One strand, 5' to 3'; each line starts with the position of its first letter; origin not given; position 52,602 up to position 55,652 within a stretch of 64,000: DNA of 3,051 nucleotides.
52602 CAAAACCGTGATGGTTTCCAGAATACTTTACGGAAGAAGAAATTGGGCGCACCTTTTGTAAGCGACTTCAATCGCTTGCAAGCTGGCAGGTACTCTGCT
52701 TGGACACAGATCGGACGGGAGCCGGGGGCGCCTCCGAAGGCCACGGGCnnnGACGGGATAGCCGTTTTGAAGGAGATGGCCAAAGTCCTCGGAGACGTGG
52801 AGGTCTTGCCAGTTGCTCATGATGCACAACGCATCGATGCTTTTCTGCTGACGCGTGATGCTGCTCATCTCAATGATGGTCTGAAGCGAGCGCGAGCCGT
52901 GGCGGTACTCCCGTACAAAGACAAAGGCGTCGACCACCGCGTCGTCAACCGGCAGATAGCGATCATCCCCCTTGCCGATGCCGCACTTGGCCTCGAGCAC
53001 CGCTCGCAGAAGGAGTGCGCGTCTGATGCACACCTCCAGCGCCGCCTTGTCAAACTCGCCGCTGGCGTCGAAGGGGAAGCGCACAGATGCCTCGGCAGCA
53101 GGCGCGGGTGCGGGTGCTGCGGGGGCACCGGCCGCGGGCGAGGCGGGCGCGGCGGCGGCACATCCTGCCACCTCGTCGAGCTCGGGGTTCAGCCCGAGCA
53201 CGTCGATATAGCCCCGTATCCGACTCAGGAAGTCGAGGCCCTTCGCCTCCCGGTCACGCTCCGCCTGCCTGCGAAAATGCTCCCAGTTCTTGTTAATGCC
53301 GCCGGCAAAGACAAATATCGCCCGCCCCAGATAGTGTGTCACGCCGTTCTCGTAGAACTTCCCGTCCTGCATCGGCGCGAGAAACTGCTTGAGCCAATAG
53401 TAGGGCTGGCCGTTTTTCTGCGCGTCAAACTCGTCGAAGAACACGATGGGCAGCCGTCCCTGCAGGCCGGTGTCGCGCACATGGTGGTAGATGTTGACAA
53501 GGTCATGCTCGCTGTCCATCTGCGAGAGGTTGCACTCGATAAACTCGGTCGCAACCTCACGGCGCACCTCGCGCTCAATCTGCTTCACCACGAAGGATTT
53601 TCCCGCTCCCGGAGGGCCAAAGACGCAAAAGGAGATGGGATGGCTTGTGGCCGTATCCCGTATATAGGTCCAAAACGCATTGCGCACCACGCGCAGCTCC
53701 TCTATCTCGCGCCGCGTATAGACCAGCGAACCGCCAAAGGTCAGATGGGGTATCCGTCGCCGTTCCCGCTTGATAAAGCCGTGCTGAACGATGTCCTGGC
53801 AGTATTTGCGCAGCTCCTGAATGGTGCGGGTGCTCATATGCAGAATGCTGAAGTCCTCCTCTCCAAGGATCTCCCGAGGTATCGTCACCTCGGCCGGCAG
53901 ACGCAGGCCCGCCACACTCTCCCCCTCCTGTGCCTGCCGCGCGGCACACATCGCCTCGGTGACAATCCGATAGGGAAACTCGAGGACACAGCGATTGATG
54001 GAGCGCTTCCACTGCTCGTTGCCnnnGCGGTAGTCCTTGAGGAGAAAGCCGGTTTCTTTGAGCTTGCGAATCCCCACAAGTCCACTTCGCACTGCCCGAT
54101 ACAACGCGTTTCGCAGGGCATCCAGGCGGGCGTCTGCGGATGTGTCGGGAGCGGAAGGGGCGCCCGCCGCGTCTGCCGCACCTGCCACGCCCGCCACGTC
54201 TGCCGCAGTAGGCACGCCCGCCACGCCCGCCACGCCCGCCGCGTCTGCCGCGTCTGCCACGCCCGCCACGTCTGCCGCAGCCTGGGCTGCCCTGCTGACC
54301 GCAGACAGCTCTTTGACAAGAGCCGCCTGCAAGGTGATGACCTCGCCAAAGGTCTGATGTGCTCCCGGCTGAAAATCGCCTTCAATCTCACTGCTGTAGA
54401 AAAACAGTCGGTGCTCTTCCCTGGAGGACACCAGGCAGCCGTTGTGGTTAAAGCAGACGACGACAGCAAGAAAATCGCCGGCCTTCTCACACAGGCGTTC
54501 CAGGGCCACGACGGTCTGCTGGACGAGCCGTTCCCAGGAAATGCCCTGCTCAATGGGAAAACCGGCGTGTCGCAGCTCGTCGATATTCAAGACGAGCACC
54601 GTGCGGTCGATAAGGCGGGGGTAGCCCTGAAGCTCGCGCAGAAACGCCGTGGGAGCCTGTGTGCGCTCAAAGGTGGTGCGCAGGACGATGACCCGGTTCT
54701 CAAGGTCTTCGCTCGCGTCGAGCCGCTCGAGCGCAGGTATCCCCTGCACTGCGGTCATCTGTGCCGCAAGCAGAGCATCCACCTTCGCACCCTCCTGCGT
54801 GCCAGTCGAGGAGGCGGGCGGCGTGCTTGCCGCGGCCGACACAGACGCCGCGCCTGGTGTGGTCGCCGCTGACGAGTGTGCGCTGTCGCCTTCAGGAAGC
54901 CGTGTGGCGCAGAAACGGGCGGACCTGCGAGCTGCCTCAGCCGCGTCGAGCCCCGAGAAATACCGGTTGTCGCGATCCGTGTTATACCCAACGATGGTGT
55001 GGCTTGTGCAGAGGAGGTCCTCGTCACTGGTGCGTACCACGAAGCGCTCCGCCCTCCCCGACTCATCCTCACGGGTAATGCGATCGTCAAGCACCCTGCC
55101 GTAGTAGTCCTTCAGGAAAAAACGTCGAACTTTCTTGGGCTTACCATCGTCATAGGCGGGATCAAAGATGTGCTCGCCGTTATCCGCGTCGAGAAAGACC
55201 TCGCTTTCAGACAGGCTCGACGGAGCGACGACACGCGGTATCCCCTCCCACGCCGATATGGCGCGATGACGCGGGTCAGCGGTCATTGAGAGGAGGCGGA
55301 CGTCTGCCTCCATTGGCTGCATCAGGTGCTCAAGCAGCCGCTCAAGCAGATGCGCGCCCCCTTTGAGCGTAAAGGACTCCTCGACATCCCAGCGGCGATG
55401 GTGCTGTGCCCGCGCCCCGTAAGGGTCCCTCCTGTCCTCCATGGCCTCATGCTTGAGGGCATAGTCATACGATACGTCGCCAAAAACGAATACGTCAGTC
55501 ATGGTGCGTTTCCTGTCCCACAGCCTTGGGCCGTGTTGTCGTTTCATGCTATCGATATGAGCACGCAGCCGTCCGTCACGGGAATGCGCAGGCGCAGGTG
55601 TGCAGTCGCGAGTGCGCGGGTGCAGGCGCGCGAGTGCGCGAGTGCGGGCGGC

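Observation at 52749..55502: About 917-aa protein fusing a divergent ribokinase/pfkB-like half to an AAA+ ATPase, in an accessory islet next to a RelE/ParE TA pair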

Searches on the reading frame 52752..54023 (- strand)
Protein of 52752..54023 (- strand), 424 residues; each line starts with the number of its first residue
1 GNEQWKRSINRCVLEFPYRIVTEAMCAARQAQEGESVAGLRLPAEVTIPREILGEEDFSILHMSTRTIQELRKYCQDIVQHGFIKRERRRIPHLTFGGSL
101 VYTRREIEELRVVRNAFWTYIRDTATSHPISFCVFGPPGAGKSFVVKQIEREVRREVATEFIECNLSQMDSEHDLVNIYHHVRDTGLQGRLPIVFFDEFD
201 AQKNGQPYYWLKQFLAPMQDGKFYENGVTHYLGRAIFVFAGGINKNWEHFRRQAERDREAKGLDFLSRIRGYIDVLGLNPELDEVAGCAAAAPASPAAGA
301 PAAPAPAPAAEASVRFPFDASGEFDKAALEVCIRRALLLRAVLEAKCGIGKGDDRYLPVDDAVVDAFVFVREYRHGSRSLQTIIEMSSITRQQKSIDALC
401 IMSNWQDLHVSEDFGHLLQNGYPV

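Call 72: predict_structure(alignment_id=A4)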
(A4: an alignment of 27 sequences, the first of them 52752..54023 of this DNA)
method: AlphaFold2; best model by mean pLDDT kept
length: 424 residues; sequences in the alignment: 27
mean_pLDDT: 80.5   pTM: 0.77
mean pLDDT of the five models: 80.5, 76.8, 75.6, 75.1, 73.8
residues with pLDDT >= 90: 184; 70-90: 132; 50-70: 59; < 50: 49
segments of 3 or more residues with pLDDT < 50: 1-15, 284-304, 306-313
pLDDT, mean of each block of 10 residues (from residue 1): 43 54 68 58 65 78 85 90 61 83 87 92 92 92 90 93 94 95 96 95 89 95 95 96 91 90 95 91 47 43 47 71 87 92 83 76 92 92 81 51 76 88 75
secondary structure, 60 per line:
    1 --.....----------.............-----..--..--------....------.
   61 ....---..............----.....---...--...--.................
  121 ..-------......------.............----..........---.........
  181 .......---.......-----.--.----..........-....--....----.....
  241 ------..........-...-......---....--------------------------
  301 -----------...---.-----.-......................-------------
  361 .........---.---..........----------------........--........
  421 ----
elements in order: H3-7 H18-30 H50-53 H60-64 H68-81 H86-90 E94-96 E99-101 H104-122 E130-135 H142-154 E159-165 H172-187 E191-197 H211-220 E222-225 E228-231 E236-240 H247-256 H262-267 E271-274 H326-347 H361-369 H377-386 H403-409 H413-420

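Call 74: fold_search(model_id=the predicted structure, library=pdb)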
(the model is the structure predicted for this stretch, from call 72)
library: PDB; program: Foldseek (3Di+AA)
matches with E <= 10: 1687; with E <= 0.001: 376
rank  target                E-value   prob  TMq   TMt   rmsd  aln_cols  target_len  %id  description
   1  7xbk_C                5.9e-07  1.00  0.40  0.47  10.2       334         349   16  Structure and mechanism of a mitochondrial AAA+ disaggregase CLPB (released 2023-01-25)
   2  4d2x_A                2.7e-06  1.00  0.35  0.25  12.2       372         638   12  Negative-stain electron microscopy of E. coli ClpB of Y503D hyperactive mutant (BAP form bound to ClpP) (released 2014-06-04)
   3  4d2x_B                3.5e-06  1.00  0.35  0.24  12.2       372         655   12  Negative-stain electron microscopy of E. coli ClpB of Y503D hyperactive mutant (BAP form bound to ClpP) (released 2014-06-04)
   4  4d2q_A                3.5e-06  1.00  0.35  0.21  12.2       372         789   12  Negative-stain electron microscopy of E. coli ClpB mutant E432A (BAP form bound to ClpP) (released 2014-06-04)
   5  8fd6                  4.3e-06  1.00  0.37  0.07  11.3       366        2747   14  Engineered human dynein motor domain in the microtubule-unbound state in the buffer containing ATP-Vi (released 2023-06-21)
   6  5nug_A                5.1e-06  1.00  0.28  0.05   5.6       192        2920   19  Motor domains from human cytoplasmic dynein-1 in the phi-particle conformation (released 2017-06-28)
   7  9if4_B                5.4e-06  1.00  0.34  0.28   9.4       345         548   16  Structure of the Mycobacterium Tuberculosis ClpC1P1P2 complex bound to the activator Bz-Leu-Leu (released 2025-08-27)
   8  8fdu_A                6.5e-06  1.00  0.33  0.16  11.4       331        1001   14  Engineered human dynein motor domain in the microtubule-unbound state with LIS1 complex in the buffer containing ATP-V (released 2023-06-21)
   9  7pbl_A                9.1e-06  1.00  0.23  0.30  11.2       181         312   19  RuvAB branch migration motor complexed to the Holliday junction - RuvB AAA+ state s1 [t2 dataset] (released 2022-09-14)
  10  8efv_A                1.0e-05  1.00  0.38  0.49   5.0       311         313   13  Structure of single homo-hexameric Holliday junction ATP-dependent DNA helicase RuvB motor (released 2023-05-10)
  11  7ttr_A                1.1e-05  1.00  0.40  0.53   8.1       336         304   17  Skd3_ATPyS_FITC-casein Hexamer, AAA+ only (released 2022-09-28)
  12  7tts_A                1.1e-05  1.00  0.40  0.39   8.1       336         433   17  Skd3, hexamer, filtered (released 2022-09-28)
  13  8oka_A                1.1e-05  1.00  0.36  0.22  22.4       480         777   13  Human Mitochondrial Lon Y394F Mutant ADP Bound (released 2024-04-10)
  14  4lj4                  1.2e-05  1.00  0.34  0.43  13.9       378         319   13  ClpB NBD2 from T. thermophilus, nucleotide-free (released 2014-02-12)
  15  7xbk_F                1.3e-05  1.00  0.40  0.49  10.2       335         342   16  Structure and mechanism of a mitochondrial AAA+ disaggregase CLPB (released 2023-01-25)
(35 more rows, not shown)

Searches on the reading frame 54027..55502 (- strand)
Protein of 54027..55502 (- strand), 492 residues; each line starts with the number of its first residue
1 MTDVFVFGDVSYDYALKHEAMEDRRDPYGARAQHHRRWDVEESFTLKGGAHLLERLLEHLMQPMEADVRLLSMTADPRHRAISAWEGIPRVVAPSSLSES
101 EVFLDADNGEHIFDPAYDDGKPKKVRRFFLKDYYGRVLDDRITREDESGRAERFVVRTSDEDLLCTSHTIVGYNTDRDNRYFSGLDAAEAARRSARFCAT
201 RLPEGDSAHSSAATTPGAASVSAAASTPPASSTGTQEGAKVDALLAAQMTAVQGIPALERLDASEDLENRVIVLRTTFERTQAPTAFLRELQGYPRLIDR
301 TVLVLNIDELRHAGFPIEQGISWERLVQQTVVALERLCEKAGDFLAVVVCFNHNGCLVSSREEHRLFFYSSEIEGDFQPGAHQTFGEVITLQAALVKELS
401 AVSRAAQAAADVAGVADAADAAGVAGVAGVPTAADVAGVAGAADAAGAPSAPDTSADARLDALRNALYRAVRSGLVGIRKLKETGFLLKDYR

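Call 39: search_solved_structures(query=A3, max_evalue=10, show_alignments=3)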
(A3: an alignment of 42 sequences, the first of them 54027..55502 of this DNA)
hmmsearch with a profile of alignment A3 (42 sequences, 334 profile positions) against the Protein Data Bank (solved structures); distinct sequences matched with E-value up to 10: 0.

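Call 51: predict_structure(alignment_id=A3)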
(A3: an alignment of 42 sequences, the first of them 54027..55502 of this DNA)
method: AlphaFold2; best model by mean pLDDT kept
length: 492 residues; sequences in the alignment: 42
mean_pLDDT: 78.8   pTM: 0.80
mean pLDDT of the five models: 78.8, 77.8, 76.7, 76.4, 76.4
residues with pLDDT >= 90: 205; 70-90: 126; 50-70: 110; < 50: 51
segments of 3 or more residues with pLDDT < 50: 149-154, 200-234, 441-446
pLDDT, mean of each block of 10 residues (from residue 1): 88 86 62 56 87 92 74 76 90 79 56 67 87 86 52 54 91 90 60 56 43 35 37 58 68 83 95 97 94 96 98 96 97 97 97 96 96 77 88 97 90 87 76 64 51 84 96 96 84 64
secondary structure, 60 per line:
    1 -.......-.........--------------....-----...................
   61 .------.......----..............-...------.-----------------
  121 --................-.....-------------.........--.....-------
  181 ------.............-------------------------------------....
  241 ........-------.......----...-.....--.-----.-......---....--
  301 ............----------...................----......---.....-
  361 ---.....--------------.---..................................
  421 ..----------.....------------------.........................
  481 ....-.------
elements in order: E2-8 E10-18 H33-36 E42-49 H50-61 E68-74 E79-92 E123-138 H140-144 H158-166 E169-173 H187-199 H237-248 H256-262 E271-275 H286-291 H295-298 E301-306 H307-312 H323-341 E346-351 E355-359 E364-368 H387-422 H433-437 H456-484

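Call 54: fold_search(model_id=the predicted structure, library=pdb)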
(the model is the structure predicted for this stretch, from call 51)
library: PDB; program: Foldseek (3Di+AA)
matches with E <= 10: 459; with E <= 0.001: 171
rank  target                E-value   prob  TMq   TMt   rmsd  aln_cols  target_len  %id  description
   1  4e8w_B                9.9e-08  1.00  0.28  0.43  10.1       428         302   10  Crystal Structure of Burkholderia cenocepacia HldA in Complex with an ATP-competitive Inhibitor (released 2012-12-26)
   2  11bl_C                3.2e-07  1.00  0.30  0.46   9.9       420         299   10  Crystal Structure of a Ribokinase from Brucella suis in complex ADP (P21 form) (released 2026-02-25)
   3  4e8w_A                3.2e-07  1.00  0.28  0.44  10.4       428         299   10  Crystal Structure of Burkholderia cenocepacia HldA in Complex with an ATP-competitive Inhibitor (released 2012-12-26)
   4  6ilr_A                4.5e-07  1.00  0.33  0.48   9.6       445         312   11  Structure of Arabidopsis thaliana Ribokinase in unligand form (released 2019-03-13)
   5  11bl_B                4.8e-07  1.00  0.30  0.46  10.1       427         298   11  Crystal Structure of a Ribokinase from Brucella suis in complex ADP (P21 form) (released 2026-02-25)
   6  4e8z_B                4.8e-07  1.00  0.29  0.44   9.6       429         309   11  Crystal Structure of Burkholderia cenocepacia HldA in Complex with an ATP-competitive Inhibitor (released 2012-12-26)
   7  6ilr_B                5.4e-07  1.00  0.32  0.46  10.3       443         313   10  Structure of Arabidopsis thaliana Ribokinase in unligand form (released 2019-03-13)
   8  4e84_B                9.7e-07  1.00  0.31  0.46   9.3       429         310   10  Crystal Structure of Burkholderia cenocepacia HldA (released 2012-12-26)
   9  9zpu_D                1.6e-06  1.00  0.31  0.46   9.3       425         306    9  Crystal Structure of a Ribokinase from Brucella suis in complex with ADP (released 2025-12-31)
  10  4e8y_B                1.6e-06  1.00  0.31  0.46   9.1       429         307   10  Crystal Structure of Burkholderia cenocepacia HldA in Complex with an ATP-competitive Inhibitor (released 2012-12-26)
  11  4e84_A                2.5e-06  1.00  0.30  0.45   9.2       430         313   11  Crystal Structure of Burkholderia cenocepacia HldA (released 2012-12-26)
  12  9zpu_C                2.8e-06  1.00  0.31  0.46  10.5       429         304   10  Crystal Structure of a Ribokinase from Brucella suis in complex with ADP (released 2025-12-31)
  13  9zpu_E                3.0e-06  1.00  0.31  0.46  10.1       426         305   10  Crystal Structure of a Ribokinase from Brucella suis in complex with ADP (released 2025-12-31)
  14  5byc_A                3.1e-06  1.00  0.32  0.47   9.3       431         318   10  Crystal structure of human ribokinase in C2 spacegroup (released 2016-06-15)
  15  2abq_A                3.1e-06  1.00  0.30  0.43  10.0       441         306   10  Crystal structure of fructose-1-phosphate kinase from Bacillus halodurans (released 2005-08-02)
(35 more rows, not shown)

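Call 105: fold_search(model_id=the predicted structure, library=viral)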
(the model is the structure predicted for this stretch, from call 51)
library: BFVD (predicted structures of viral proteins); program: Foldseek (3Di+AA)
matches with E <= 10: 118; with E <= 0.001: 1
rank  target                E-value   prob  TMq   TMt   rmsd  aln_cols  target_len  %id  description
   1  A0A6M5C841            1.1e-05  1.00  0.28  0.56  11.2       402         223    7  (no name in the UniProt tables at hand)
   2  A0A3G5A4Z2            4.7e-01  0.13  0.11  0.19   6.3       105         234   11  Uncharacterized protein [Homavirus sp.]
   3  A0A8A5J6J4            4.7e-01  0.02  0.10  0.13  22.1       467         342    7  (no name in the UniProt tables at hand)
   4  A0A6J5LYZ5            5.0e-01  0.03  0.06  0.09  21.5       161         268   12  Ribonuclease H-like domain containing protein [uncultured Caudovirales phage]
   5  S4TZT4                6.3e-01  0.09  0.09  0.20   8.0       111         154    8  (no name in the UniProt tables at hand)
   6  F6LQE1                7.1e-01  0.13  0.09  0.26  11.4       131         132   14  (no name in the UniProt tables at hand)
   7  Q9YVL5                7.1e-01  0.07  0.11  0.16  10.3       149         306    7  ORF MSV227 leucine rich repeat gene family protein, similar to Amsacta moorei entomopoxvirus Q3 ORF SW:P28854 [Melanoplus sanguinipes entom…
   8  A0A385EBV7            7.1e-01  0.06  0.09  0.19  18.7       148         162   16  Uncharacterized protein [Caulobacter phage CcrBL10]
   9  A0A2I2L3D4            8.5e-01  0.09  0.11  0.18  12.1       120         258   12  Uncharacterized protein [Orpheovirus IHUMI-LCC2]
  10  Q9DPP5                9.0e-01  0.12  0.06  0.31  11.1        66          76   20  Uncharacterized protein HVT084 [Meleagrid herpesvirus 1]
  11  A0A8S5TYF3            9.0e-01  0.08  0.07  0.14  12.9        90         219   14  Uncharacterized protein [Myoviridae sp. ctPkm1]
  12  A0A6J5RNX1            9.0e-01  0.06  0.07  0.11  20.5       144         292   12  Uncharacterized protein [uncultured Caudovirales phage]
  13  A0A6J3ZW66            9.0e-01  0.04  0.06  0.19  16.0        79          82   18  DNA polymerase clamp loader subunit [Enterobacteria phage T2]
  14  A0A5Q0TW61            9.0e-01  0.02  0.08  0.05  27.8       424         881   10  (no name in the UniProt tables at hand)
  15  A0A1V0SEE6            1.1e+00  0.04  0.10  0.09  13.3       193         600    9  Protein kinase [Indivirus ILV1]
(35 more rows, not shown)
